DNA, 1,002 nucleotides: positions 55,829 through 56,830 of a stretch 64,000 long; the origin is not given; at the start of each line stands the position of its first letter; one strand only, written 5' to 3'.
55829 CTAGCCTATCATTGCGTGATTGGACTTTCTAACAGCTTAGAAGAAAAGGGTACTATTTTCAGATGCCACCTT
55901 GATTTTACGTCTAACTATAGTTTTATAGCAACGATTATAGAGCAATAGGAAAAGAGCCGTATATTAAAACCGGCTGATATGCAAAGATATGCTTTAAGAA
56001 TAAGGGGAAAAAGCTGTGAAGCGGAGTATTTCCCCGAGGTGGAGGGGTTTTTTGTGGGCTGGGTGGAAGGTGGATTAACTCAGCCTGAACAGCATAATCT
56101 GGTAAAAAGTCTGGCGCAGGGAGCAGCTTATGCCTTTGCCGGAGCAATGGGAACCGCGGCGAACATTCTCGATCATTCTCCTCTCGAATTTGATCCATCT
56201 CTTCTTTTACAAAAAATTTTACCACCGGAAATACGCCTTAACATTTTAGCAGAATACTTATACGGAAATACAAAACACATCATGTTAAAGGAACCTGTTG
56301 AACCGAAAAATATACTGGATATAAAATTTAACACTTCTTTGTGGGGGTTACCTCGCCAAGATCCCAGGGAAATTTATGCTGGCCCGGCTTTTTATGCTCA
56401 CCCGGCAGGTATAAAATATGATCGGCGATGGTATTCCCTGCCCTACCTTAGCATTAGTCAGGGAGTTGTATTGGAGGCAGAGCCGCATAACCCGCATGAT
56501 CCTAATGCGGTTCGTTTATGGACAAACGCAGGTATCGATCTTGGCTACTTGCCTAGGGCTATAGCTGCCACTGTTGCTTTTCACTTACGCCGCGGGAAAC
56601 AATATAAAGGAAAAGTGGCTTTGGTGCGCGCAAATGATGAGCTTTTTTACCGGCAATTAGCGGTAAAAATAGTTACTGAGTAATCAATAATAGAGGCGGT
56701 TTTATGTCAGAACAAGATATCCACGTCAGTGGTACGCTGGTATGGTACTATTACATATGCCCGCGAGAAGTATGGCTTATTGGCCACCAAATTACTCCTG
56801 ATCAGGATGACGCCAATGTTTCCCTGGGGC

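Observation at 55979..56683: HIRAN-domain ORF fused into the cas4-cas1-cas2 adaptation operon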

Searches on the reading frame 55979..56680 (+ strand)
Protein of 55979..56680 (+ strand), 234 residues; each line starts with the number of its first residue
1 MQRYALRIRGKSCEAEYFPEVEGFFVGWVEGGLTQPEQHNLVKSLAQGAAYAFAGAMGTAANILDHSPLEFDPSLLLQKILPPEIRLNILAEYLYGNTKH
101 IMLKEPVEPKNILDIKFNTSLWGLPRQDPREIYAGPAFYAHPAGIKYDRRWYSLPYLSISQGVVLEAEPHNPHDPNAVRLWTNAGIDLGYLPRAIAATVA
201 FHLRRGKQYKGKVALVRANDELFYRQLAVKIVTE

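Call 3: search_protein_families(library=pfam, proteins=[window:55979-56680:+], max_evalue=1)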
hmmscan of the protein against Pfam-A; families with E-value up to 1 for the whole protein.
window:55979-56680:+ (234 aa): 2 families
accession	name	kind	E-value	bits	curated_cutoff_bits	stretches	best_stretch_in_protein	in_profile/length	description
PF08797.16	HIRAN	-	5.5e-11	42.6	24.7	1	150-206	16-69/96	HIRAN domain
PF24864.1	DUF7730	-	0.1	12.2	27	1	74-105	6-36/235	Domain of unknown function (DUF7730)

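Call 4: search_protein_families(library=ncbifam, proteins=[window:55979-56680:+], max_evalue=1)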
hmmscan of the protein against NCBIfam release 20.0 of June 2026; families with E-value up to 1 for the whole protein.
window:55979-56680:+ (234 aa): 0 families

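Call 5: find_homologous_proteins(query=window:55979-56680:+, max_evalue=0.001)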
Query window:55979-56680:+ (234 aa): 6 proteins with E <= 0.001 among 618 candidates.
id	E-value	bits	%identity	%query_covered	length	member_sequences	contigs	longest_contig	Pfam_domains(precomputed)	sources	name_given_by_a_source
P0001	2.8e-155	532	99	100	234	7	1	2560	PF08797.17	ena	-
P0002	1.1e-119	416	88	88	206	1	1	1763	PF08797.17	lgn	-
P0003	1.5e-69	252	54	99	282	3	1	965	PF08797.17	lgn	-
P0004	9.4e-51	190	45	98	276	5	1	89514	PF08797.17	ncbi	ncbi:MAG: hypothetical protein STSR0004_06630 [Peptococcaceae bacterium]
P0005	3.6e-49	185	45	98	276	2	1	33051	PF08797.17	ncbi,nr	ncbi:MAG: hypothetical protein C4589_01015 [Peptococcaceae bacterium]|nr:MAG: hypothetical protein C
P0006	1.2e-36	144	35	95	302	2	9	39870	PF08797.17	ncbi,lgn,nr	ncbi:MAG: hypothetical protein PWP21_1340 [Thermosediminibacterales bacterium]|nr:hypothetical prote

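Call 8: find_encoding_contigs(protein=P0004, flank=10000, max_places=4)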
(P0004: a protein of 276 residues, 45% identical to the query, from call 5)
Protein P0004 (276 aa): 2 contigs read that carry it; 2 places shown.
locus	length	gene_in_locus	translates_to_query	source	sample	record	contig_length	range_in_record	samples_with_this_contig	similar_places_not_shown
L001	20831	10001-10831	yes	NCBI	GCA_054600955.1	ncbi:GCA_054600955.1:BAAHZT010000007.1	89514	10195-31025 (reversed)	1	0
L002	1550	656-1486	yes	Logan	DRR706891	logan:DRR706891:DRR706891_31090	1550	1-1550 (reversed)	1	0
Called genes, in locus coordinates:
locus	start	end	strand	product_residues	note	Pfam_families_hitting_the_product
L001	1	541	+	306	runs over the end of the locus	PF01509:TruB_N, PF16198:TruB_C_2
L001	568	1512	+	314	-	PF06574:FAD_syn, PF01687:Flavokinase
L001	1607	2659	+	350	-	PF13439:Glyco_transf_4, PF13579:Glyco_trans_4_4 (weak), PF00534:Glycos_transf_1, PF13692:Glyco_trans_1_4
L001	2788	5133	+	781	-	PF03636:Glyco_hydro_65N, PF03632:Glyco_hydro_65m, PF03633:Glyco_hydro_65C (weak)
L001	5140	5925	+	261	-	PF00702:Hydrolase, PF13419:HAD_2 (faint)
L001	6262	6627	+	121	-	-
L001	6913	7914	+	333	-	PF13280:WYL, PF25583:WCX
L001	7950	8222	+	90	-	PF00196:GerE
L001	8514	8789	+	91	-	PF01402:RHH_1 (weak)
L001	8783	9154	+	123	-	PF02452:PemK_toxin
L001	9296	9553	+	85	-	-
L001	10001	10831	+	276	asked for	PF08797:HIRAN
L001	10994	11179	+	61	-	-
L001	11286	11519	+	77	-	-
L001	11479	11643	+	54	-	-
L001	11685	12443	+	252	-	PF21350:Cas6_I-A (weak), PF01881:Cas_Cas6_C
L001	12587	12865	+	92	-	PF02604:PhdYeFM_antitox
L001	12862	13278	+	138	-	PF13470:PIN_3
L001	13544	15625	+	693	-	PF09484:Cas_TM1802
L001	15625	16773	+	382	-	PF05107:Cas_Cas7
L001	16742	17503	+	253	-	PF09704:Cas_Cas5d (weak)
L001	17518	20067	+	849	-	PF04851:ResIII, PF00270:DEAD, PF00271:Helicase_C, PF22590:Cas3-like_C_2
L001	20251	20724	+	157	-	PF01930:Cas_Cas4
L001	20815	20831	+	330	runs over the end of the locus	PF01867:Cas_Cas1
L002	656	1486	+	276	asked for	PF08797:HIRAN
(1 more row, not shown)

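Call 9: find_encoding_contigs(protein=P0005, flank=10000, max_places=4)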
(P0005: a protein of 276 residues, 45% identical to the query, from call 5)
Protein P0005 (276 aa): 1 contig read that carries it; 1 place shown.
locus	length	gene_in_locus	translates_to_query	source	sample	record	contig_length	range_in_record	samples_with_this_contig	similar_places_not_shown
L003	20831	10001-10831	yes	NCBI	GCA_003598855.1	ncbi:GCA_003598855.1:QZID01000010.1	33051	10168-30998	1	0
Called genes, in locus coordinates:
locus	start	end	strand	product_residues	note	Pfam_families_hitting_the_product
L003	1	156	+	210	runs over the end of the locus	PF07833:Cu_amine_oxidN1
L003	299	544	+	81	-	-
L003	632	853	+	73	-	PF01381:HTH_3 (faint)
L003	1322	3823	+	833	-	PF04851:ResIII, PF00270:DEAD, PF00271:Helicase_C, PF22590:Cas3-like_C_2, PF18019:Cas3_HD (weak)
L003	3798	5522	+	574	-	-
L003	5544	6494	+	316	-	PF01905:DevR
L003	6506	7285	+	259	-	-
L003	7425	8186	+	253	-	PF22590:Cas3-like_C_2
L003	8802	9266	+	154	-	PF01934:HepT-like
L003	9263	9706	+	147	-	PF18765:Polbeta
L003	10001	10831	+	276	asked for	PF08797:HIRAN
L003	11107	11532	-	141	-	PF12910:PHD_like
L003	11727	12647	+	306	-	PF03747:ADP_ribosyl_GH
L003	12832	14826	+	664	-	-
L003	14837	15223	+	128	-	-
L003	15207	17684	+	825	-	PF00012:HSP70, PF06723:MreB_Mbl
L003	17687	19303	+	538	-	PF00004:AAA, PF07728:AAA_5 (faint), PF13401:AAA_22 (faint), PF17862:AAA_lid_3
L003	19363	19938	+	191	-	-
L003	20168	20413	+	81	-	PF19891:DUF6364 (weak)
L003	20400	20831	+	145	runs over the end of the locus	PF01850:PIN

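Call 10: find_encoding_contigs(protein=P0006, flank=10000, max_places=6)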
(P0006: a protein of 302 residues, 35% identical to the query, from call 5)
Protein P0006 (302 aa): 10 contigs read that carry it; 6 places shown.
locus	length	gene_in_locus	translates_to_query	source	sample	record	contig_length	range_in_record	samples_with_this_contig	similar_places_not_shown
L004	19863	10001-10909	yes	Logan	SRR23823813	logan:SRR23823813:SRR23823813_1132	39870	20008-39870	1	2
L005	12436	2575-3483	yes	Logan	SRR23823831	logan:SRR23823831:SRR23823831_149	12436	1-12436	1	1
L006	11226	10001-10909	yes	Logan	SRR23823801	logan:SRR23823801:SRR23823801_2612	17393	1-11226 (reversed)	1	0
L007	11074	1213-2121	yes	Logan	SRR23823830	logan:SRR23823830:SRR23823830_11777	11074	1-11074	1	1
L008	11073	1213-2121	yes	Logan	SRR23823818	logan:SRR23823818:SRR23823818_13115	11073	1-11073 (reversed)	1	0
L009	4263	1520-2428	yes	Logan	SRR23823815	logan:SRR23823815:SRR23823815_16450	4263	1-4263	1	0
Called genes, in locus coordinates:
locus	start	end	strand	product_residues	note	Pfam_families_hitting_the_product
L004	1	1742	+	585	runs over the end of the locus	PF00989:PAS, PF00989:PAS, PF08448:PAS_4, PF13426:PAS_9, PF00158:Sigma54_activat, PF14532:Sigma54_activ_2, PF25601:AAA_lid_14, PF18024:HTH_50, +4 more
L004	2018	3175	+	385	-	PF00465:Fe-ADH, PF13685:Fe-ADH_2, PF25137:ADH_Fe_C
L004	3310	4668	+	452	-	-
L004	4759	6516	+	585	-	PF02730:AFOR_N, PF01314:AFOR_C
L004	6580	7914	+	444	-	PF00266:Aminotran_5, PF00155:Aminotran_1_2, PF01041:DegT_DnrJ_EryC1, PF01053:Cys_Met_Meta_PP, PF01212:Beta_elim_lyase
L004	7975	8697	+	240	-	PF02120:Flg_hook (weak)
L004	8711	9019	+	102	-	PF01312:Bac_export_2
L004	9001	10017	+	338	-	PF13280:WYL, PF25583:WCX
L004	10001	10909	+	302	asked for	PF08797:HIRAN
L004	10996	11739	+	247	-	PF01881:Cas_Cas6_C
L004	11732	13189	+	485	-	PF09706:Cas_CXXC_CXXC (weak)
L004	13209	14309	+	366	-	PF01905:DevR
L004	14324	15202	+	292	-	PF09704:Cas_Cas5d (weak)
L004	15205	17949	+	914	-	PF00270:DEAD (weak), PF00271:Helicase_C, PF22590:Cas3-like_C_2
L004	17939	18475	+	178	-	PF01930:Cas_Cas4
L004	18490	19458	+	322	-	PF01867:Cas_Cas1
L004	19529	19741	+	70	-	PF09827:CRISPR_Cas2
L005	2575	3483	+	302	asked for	PF08797:HIRAN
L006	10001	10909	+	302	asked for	PF08797:HIRAN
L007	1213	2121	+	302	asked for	PF08797:HIRAN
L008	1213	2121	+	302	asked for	PF08797:HIRAN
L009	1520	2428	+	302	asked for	PF08797:HIRAN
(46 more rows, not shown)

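Call 15: find_encoding_contigs(protein=P0001, flank=10000, max_places=4)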
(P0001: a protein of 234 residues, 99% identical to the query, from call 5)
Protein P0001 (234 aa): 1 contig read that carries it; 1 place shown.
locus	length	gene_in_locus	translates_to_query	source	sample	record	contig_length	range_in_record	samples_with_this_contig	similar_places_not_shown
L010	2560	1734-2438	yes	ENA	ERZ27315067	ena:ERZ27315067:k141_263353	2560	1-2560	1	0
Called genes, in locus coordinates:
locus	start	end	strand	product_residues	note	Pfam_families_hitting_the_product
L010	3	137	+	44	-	?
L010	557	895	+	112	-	PF01909:NTP_transf_2 (weak)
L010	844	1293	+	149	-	PF05168:HEPN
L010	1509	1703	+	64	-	-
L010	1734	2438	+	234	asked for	PF08797:HIRAN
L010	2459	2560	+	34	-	?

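Call 16: find_encoding_contigs(protein=P0002, flank=10000, max_places=4)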
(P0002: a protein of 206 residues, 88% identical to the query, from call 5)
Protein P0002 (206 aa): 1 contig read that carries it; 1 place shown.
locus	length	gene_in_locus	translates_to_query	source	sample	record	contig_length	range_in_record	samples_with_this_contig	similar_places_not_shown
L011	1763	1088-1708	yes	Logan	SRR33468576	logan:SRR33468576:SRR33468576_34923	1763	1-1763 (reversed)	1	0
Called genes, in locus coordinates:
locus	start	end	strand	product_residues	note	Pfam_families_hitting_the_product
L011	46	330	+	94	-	PF04014:MazE_antitoxin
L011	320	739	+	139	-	PF01850:PIN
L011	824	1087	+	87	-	-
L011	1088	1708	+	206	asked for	PF08797:HIRAN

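Call 17: find_encoding_contigs(protein=P0003, flank=10000, max_places=4)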
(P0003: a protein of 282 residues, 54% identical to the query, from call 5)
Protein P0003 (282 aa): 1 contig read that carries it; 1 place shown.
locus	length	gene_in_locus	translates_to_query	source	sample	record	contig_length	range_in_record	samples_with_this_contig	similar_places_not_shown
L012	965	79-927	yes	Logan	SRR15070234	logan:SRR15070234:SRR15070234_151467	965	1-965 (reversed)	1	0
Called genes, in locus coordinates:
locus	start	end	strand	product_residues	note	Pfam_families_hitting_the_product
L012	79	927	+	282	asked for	PF08797:HIRAN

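Call 22: find_related_loci(query=A1, collection=genome_contigs, flank=10000)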
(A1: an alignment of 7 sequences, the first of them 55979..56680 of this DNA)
Query A1 (234 aa) in genome_contigs; peptide patterns used: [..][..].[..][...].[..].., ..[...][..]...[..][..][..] (x = any residue, [..] = any of these).
30 stretches matched a pattern; 6 encode a relative of the query (tblastn E <= 1e-3); 6 distinct loci.
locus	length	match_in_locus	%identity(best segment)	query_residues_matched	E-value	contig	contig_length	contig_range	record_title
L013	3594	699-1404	92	1-234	1e-121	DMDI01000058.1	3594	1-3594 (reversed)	MAG TPA_asm: Desulfotomaculum sp. isolate UBA9916 contig_16480, whole genome shotgun sequence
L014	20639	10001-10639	36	10-231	3e-47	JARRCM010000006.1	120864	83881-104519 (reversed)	MAG: Thermosediminibacterales bacterium isolate DJKA113_NP-J24_bin.19 scaffold_77, whole genome shotgun sequence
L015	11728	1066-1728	38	10-234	5e-41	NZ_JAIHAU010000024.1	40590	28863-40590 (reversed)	MAG: Mahella sp. isolate M2_7_6_bin.2 scaffold_656, whole genome shotgun sequence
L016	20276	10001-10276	37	141-234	7e-10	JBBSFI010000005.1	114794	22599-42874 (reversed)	MAG: Chthoniobacterales bacterium isolate LS1_sbin.82 LS1_sbin.82_K_123114_L_114794_cov_19.0692, whole genome shotgun se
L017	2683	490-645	42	157-207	7e-5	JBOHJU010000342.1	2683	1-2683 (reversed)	MAG: Methylocella sp. isolate SE1504_metabat2.bin.11 NODE_14567_length_2683_cov_1.615806, whole genome shotgun sequence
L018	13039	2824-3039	35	140-206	2e-4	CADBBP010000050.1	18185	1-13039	MAG: uncultured Prevotellaceae bacterium isolate RUG13814 genome assembly, contig: RUG13814_asm_50, whole genome shotgun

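Call 23: find_related_loci(query=A1, collection=metagenome_contigs, flank=10000)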
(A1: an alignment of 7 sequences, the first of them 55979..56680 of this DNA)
Query A1 (234 aa) in metagenome_contigs; peptide patterns used: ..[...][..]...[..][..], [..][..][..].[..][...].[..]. (x = any residue, [..] = any of these).
134 stretches matched a pattern; 2 encode a relative of the query (tblastn E <= 1e-3); 2 distinct loci.
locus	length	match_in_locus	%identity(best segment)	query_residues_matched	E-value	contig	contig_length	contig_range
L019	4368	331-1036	92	1-234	3e-122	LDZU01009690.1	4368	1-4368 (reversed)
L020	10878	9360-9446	63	165-194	9e-8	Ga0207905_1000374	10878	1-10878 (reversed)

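Call 30: search_protein_families(library=pfam, proteins=[L015:107-757:+, L015:844-1728:+, L015:1764-2159:-, L015:2206-2973:+, L015:2963-4375:+, L015:4378-5529:+, L015:5637-7010:-, L015:7060-9612:-, L015:9688-10527:-, L015:10558-11481:-], max_evalue=0.01)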
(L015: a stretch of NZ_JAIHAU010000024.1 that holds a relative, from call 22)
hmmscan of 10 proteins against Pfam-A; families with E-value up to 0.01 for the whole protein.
L015:107-757:+ (217 aa): 4 families
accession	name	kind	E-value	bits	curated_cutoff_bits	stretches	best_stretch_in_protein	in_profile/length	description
PF00005.33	ABC_tran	-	0.00011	23.2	25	1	50-137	13-86/137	ABC transporter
PF00485.24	PRK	-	0.00013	22.3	22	1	51-177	2-146/196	Phosphoribulokinase / Uridine kinase family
PF02224.24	Cytidylate_kin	-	0.0012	19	26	0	51-77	1-27/211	Cytidylate kinase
PF01202.28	SKI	-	0.009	16.6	22.1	0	58-114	2-58/159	Shikimate kinase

L015:844-1728:+ (295 aa): 1 family
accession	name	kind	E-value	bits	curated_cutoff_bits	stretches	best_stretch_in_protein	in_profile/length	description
PF08797.16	HIRAN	-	4.4e-11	42.9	24.7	1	199-274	4-77/96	HIRAN domain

L015:1764-2159:- (131 aa): 2 families
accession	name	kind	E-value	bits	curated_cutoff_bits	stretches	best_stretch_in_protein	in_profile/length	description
PF10925.13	DUF2680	-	7.3e-22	77.7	25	1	41-99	1-56/57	Protein of unknown function (DUF2680)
PF23124.1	Xre_MbcA_ParS-like_N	-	0.0063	17.7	28.6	0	36-67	40-71/77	Antitoxin Xre/MbcA/ParS-like, N-terminal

L015:2206-2973:+ (256 aa): 4 families
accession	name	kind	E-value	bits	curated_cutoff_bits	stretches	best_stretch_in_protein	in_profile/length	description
PF00072.30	Response_reg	-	1.2e-31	109.6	30.2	1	35-144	1-111/111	Response regulator receiver domain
PF00486.34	Trans_reg_C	-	9.8e-30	102.9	26.2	1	180-252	2-77/77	Transcriptional regulatory protein, C terminal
PF23198.2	PDE8A_N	-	0.0003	21.2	29.6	1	38-104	16-83/147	PDE8A-like, N-terminal domain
PF21695.3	GlnR_1st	-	0.00065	20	27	1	69-144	34-108/111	Transcription regulator GlnR, N-terminal domain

L015:2963-4375:+ (471 aa): 7 families
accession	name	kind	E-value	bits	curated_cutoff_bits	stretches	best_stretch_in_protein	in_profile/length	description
PF02518.31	HATPase_c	-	8.8e-31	107.1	26.4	1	361-467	2-110/111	Histidine kinase-, DNA gyrase B-, and HSP90-like ATPase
PF00512.31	HisKA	-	1.9e-24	85.9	26.9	1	248-315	1-66/66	His Kinase A (phospho-acceptor) domain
PF00672.30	HAMP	-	3e-13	50.3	25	1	192-242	1-51/53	HAMP domain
PF16736.11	sCache_like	-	0.0001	23.1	27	1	37-115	2-81/117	Single Cache-like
PF13581.12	HATPase_c_2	-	0.00012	22.5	27.4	1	364-440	31-108/127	Histidine kinase-like ATPase domain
PF13858.11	DUF4199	-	0.004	18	32.3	1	12-83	70-145/165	Protein of unknown function (DUF4199)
PF13589.12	HATPase_c_3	-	0.0068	16.9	25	0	365-427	3-63/137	Histidine kinase-, DNA gyrase B-, and HSP90-like ATPase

L015:4378-5529:+ (384 aa): 2 families
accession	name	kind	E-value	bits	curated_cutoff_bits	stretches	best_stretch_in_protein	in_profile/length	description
PF00149.33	Metallophos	-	7.3e-09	36.8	21.5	1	4-194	2-190/191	Calcineurin-like phosphoesterase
PF12850.12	Metallophos_2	-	0.0067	16.9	27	0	33-226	13-137/154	Calcineurin-like phosphoesterase superfamily domain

L015:5637-7010:- (457 aa): 8 families
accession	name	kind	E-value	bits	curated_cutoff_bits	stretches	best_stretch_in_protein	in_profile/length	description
PF12831.13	FAD_oxidored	-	2.4e-84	284.5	27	1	19-449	1-416/416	FAD dependent oxidoreductase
PF00890.30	FAD_binding_2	-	5.6e-10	39.4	20.4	1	19-56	1-38/414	FAD binding domain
PF01134.28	GIDA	-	1.4e-08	34.7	22.1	1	19-187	1-154/391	Glucose inhibited division protein A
PF07992.20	Pyr_redox_2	-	7.1e-07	29.4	26.1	1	19-77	2-56/291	Pyridine nucleotide-disulphide oxidoreductase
PF01266.30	DAO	-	1.3e-06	28.6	27.9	1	19-71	1-52/353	FAD dependent oxidoreductase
PF01946.23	Thi4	-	2.7e-05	24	26.2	1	7-59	6-60/235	Thi4 family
PF01494.25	FAD_binding_3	-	0.0036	17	22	1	17-49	1-33/349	FAD binding domain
PF03486.20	HI0933_like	-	0.004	17.1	50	1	19-53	2-36/244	HI0933-like protein Rossmann domain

L015:7060-9612:- (850 aa): 0 families

L015:9688-10527:- (279 aa): 1 family
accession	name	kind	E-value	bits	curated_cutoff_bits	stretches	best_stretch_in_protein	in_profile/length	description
PF00528.27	BPD_transp_1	-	1.1e-16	61.6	26.4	1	95-272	3-182/184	Binding-protein-dependent transport system inner membrane component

L015:10558-11481:- (307 aa): 1 family
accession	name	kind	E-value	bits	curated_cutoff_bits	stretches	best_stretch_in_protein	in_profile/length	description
PF00528.27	BPD_transp_1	-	3e-12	47.1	26.4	1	102-298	3-170/184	Binding-protein-dependent transport system inner membrane component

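Call 32: find_homologous_proteins(query=A1, max_evalue=0.001)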
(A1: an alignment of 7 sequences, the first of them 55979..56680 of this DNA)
Query A1 (7 sequences) (234 aa, profile of the alignment): 8 proteins with E <= 0.001 among 8000 candidates.
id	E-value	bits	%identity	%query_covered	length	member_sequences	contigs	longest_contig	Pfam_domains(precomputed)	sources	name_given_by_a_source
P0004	6.5e-135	467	45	98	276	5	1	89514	PF08797.17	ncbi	ncbi:MAG: hypothetical protein STSR0004_06630 [Peptococcaceae bacterium]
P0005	1.5e-133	462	45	98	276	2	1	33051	PF08797.17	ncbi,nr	ncbi:MAG: hypothetical protein C4589_01015 [Peptococcaceae bacterium]|nr:MAG: hypothetical protein C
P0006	5.4e-125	434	35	95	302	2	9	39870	PF08797.17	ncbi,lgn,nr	ncbi:MAG: hypothetical protein PWP21_1340 [Thermosediminibacterales bacterium]|nr:hypothetical prote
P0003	9.9e-120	417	54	99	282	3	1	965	PF08797.17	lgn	-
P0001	1.3e-116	407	99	100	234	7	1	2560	PF08797.17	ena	-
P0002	1.1e-100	354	88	88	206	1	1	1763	PF08797.17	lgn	-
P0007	4.9e-27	113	69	21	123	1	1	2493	PF08797.17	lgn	-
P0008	1.7e-25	108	88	28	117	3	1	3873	-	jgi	-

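Call 40: find_encoding_contigs(protein=P0007, flank=10000, max_places=3)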
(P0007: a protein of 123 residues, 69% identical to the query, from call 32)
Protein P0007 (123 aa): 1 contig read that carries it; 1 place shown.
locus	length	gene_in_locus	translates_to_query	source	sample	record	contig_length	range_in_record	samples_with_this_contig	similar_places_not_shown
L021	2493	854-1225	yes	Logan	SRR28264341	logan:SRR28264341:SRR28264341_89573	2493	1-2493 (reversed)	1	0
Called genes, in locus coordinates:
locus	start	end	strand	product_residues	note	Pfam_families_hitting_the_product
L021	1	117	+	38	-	?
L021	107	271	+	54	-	-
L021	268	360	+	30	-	-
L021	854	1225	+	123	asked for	PF08797:HIRAN (weak)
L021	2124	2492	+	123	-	?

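Call 41: find_encoding_contigs(protein=P0008, flank=10000, max_places=3)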
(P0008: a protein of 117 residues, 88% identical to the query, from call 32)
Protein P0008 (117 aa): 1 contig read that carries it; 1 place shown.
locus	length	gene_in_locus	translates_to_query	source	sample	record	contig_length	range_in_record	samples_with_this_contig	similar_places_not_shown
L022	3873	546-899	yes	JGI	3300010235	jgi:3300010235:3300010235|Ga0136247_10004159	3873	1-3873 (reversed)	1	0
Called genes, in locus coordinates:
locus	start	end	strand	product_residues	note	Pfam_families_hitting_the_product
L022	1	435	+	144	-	?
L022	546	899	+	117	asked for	-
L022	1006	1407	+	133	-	PF08797:HIRAN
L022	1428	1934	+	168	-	PF01930:Cas_Cas4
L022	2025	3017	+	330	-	PF01867:Cas_Cas1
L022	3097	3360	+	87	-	PF09827:CRISPR_Cas2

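Call 48: predict_structure(alignment_id=A2)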
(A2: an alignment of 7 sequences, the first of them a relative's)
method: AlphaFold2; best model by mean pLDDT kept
length: 282 residues; sequences in the alignment: 7
mean_pLDDT: 80.1   pTM: 0.82
mean pLDDT of the five models: 80.1, 79.7, 69.0, 65.5, 63.5
residues with pLDDT >= 90: 71; 70-90: 157; 50-70: 31; < 50: 23
segments of 3 or more residues with pLDDT < 50: 149-158, 194-199, 267-273
pLDDT, mean of each block of 10 residues (from residue 1): 90 92 90 90 93 84 81 90 72 92 85 82 90 87 67 44 84 74 76 52 74 87 87 83 81 85 61 69 78
secondary structure, 60 per line:
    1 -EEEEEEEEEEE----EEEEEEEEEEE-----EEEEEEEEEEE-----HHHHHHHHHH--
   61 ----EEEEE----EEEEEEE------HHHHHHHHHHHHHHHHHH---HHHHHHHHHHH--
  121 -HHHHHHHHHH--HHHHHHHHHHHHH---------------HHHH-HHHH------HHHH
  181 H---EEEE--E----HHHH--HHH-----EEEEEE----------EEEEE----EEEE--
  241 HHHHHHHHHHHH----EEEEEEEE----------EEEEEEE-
elements in order: E2-12 E17-27 E33-43 H49-58 E65-69 E74-80 H87-104 H108-118 H122-131 H134-146 H162-165 H167-170 H177-181 E185-188 H196-199 E210-215 E226-230 E235-238 H241-252 E257-264 E275-281

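Call 51: find_homologous_proteins(query=A5, max_evalue=0.001)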
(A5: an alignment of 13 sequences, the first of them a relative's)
Query A5 (13 sequences) (282 aa, profile of the alignment): 4 proteins with E <= 0.001 among 8000 candidates.
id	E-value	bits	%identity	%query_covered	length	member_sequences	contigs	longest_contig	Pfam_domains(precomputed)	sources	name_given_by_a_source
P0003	6.8e-96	339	100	100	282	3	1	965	PF08797.17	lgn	-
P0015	6.1e-93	329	46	34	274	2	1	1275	PF08797.17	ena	-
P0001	4.7e-88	313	54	81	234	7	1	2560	PF08797.17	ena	-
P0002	5.4e-78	280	52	71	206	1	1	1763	PF08797.17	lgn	-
